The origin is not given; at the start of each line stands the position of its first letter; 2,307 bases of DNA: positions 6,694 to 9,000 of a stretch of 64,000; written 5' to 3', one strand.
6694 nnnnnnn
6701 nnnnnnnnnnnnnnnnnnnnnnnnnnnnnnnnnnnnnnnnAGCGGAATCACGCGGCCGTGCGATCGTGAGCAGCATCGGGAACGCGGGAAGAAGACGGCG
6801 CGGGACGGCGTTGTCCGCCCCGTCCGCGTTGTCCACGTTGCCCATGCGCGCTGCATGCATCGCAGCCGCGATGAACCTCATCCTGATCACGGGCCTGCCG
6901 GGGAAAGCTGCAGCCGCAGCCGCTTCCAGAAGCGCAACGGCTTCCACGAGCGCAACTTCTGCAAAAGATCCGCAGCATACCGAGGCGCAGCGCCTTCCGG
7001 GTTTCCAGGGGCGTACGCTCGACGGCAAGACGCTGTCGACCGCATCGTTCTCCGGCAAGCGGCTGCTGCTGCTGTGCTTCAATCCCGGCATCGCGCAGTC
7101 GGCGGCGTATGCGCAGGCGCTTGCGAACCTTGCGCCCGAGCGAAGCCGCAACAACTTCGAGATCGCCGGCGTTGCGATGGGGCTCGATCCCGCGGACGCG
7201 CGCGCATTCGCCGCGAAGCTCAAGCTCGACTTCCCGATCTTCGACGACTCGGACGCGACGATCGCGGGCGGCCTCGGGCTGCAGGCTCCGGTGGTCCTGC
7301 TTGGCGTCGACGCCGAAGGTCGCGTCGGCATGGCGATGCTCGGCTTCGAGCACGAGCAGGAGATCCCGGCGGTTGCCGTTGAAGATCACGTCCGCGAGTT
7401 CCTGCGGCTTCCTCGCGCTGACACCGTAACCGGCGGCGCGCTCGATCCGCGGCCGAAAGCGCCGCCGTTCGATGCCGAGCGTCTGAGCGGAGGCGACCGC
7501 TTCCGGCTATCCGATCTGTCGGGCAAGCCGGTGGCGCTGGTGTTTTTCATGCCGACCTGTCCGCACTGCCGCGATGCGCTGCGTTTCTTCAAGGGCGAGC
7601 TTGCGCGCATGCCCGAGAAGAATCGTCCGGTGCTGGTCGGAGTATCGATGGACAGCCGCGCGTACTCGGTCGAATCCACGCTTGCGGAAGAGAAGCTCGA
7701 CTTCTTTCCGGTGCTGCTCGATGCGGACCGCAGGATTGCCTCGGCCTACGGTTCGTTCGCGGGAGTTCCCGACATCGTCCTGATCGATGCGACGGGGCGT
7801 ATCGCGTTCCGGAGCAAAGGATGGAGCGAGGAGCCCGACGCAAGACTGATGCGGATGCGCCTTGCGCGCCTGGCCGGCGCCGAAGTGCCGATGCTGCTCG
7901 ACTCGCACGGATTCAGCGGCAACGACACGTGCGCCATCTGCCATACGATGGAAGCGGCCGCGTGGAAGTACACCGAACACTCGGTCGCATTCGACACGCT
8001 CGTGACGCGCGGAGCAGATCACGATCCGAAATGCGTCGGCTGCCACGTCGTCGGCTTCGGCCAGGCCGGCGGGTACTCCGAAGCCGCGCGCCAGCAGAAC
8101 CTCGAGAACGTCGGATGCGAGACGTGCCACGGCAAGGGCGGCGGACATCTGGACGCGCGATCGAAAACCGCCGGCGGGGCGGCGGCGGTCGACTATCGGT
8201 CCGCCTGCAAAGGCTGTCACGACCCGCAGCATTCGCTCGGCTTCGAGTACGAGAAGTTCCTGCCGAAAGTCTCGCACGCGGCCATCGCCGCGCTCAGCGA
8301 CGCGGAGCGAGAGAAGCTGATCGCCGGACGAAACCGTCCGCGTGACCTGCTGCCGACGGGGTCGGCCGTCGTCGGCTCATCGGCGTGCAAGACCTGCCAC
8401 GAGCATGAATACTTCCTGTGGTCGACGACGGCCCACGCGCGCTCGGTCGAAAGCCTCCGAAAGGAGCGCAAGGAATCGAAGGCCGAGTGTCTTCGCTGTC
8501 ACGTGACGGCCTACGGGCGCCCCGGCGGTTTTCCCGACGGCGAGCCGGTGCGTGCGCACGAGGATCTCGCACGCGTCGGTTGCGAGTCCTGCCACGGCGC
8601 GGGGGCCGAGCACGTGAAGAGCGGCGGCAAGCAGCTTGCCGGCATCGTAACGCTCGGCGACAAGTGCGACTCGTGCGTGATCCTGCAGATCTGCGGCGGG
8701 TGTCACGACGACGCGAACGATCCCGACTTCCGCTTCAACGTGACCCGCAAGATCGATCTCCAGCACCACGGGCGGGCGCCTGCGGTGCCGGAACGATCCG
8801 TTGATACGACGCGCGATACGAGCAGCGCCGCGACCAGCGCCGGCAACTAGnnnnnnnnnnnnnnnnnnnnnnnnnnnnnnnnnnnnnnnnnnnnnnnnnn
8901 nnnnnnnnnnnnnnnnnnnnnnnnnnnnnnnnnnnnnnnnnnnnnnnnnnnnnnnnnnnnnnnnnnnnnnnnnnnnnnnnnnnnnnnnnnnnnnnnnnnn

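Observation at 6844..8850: Thioredoxin(TlpA)-octaheme cytochrome fusion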

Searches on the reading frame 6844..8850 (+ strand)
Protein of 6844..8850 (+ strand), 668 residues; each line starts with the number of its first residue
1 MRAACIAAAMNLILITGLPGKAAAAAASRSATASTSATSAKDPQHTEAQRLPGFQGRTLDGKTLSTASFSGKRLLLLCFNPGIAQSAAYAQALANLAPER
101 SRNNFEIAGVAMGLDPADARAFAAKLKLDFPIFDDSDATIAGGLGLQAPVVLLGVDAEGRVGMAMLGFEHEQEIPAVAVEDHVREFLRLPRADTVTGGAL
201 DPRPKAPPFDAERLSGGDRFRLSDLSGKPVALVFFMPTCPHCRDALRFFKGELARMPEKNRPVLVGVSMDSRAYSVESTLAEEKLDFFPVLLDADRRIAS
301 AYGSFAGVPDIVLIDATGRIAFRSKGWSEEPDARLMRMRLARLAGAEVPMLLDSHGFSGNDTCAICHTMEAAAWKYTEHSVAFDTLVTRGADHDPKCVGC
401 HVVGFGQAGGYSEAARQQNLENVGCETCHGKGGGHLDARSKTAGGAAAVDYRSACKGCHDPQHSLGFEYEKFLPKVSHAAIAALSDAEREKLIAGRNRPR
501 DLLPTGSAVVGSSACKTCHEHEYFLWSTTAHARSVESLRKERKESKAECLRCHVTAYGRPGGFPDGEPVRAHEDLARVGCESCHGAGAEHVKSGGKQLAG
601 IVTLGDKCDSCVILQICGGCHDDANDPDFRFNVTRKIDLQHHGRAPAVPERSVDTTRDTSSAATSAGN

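Call 3: search_protein_families(library=pfam, proteins=[window:6844-8850:+], max_evalue=1)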
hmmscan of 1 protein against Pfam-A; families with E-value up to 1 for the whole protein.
window:6844-8850:+ (668 aa): 10 families
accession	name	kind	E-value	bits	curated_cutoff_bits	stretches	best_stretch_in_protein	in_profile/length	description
PF13435.11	Cytochrome_C554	-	7.1e-28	97.8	20.8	2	514-585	1-84/84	Cytochrome c554 and c-prime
PF00578.27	AhpC-TSA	-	4.1e-26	91.8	26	2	205-322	4-123/124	AhpC/TSA family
PF08534.16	Redoxin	-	2.9e-19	69.8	26.6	2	205-329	5-137/148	Redoxin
PF13905.12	Thioredoxin_8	-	1.6e-07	32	27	1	227-320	1-94/94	Thioredoxin-like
PF14522.11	Cytochrome_C7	-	4.8e-07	29.9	24.8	3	419-464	8-53/67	Cytochrome c7 and related cytochrome c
PF03264.19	Cytochrom_NNT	-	7.5e-06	26.2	24.1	1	424-554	38-165/174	NapC/NirT cytochrome c family, N-terminal region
PF22113.1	Mtrc-MtrF_II-IV_dom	-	8.7e-06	25.8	30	1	421-589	5-168/176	Outer membrane cytochrome MtrC/MtrF-like, domains II/IV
PF13098.12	Thioredoxin_2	-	0.0009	20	27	1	226-326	4-93/104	Thioredoxin-like domain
PF14537.11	Cytochrom_c3_2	-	0.034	15.1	25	1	393-460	5-65/79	Cytochrome c3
PF00462.30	Glutaredoxin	-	0.24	12.1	22.9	0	233-251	3-21/60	Glutaredoxin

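Call 4: search_protein_families(library=ncbifam, proteins=[window:6844-8850:+], max_evalue=1)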
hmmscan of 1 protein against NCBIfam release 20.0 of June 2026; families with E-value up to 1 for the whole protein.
window:6844-8850:+ (668 aa): 16 families
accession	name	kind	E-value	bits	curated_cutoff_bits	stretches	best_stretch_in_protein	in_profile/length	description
NF041198.1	UshA_like_PCGU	equivalog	2e-54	185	275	2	485-631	379-518/519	UshA-like (seleno)protein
NF043010.1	Cyt554_Nsmonas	equivalog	2.4e-22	79.5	400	2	354-439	25-125/238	cytochrome c-550 CycA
NF002854.0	PRK03147.1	subfamily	1.9e-12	47.4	170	2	205-326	41-158/176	thiol-disulfide oxidoreductase ResA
NF041054.1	WAxxUGC_long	equivalog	1.5e-08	34.4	300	1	193-321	72-195/354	ResA-like WAxxUGC motif-containing protein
NF041028.1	decahem_GSU2203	exception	5.1e-08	32.5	325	3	577-631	67-118/317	GSU2203 family decaheme c-type cytochrome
TIGR03508.1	decahem_SO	subfamily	1e-07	31.7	192.2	2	570-629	27-85/258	DmsE family decaheme c-type cytochrome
NF006960.0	PRK09437.1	equivalog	1.5e-06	28.2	140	2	49-154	8-113/156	thioredoxin-dependent thiol peroxidase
NF047696.1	ThlDiSintTplARhiz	equivalog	0.00021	21.1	230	1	216-318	86-191/219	thiol:disulfide interchange protein TlpA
NF053650.1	PerredPrxQDein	equivalog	0.0032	17.4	260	1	52-148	2-97/148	thioredoxin-dependent peroxiredoxin PrxQ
NF040769.1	SelL_rel_redox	subfamily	0.0036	17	120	1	211-303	8-99/173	SelL-related redox protein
NF011941.0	PRK15412.1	equivalog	0.0066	16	359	1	207-326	46-161/185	thiol:disulfide interchange protein DsbE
NF041202.1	StoA_CxxC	exception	0.0074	16.2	210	1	226-321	51-145/163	endospore biogenesis thiol-disulfide oxidoreductase StoA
NF038285.1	deiodinase_rel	hypoth_equivalog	0.0075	15.8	250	1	205-247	181-224/347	deiodinase family protein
TIGR00385.1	dsbE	subfamily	0.042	13.4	123.15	1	226-330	62-160/173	DsbE family thiol:disulfide interchange protein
NF040731.1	flavo_sub_EftB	exception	0.2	11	445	1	343-384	75-116/260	electron transfer flavoprotein subunit beta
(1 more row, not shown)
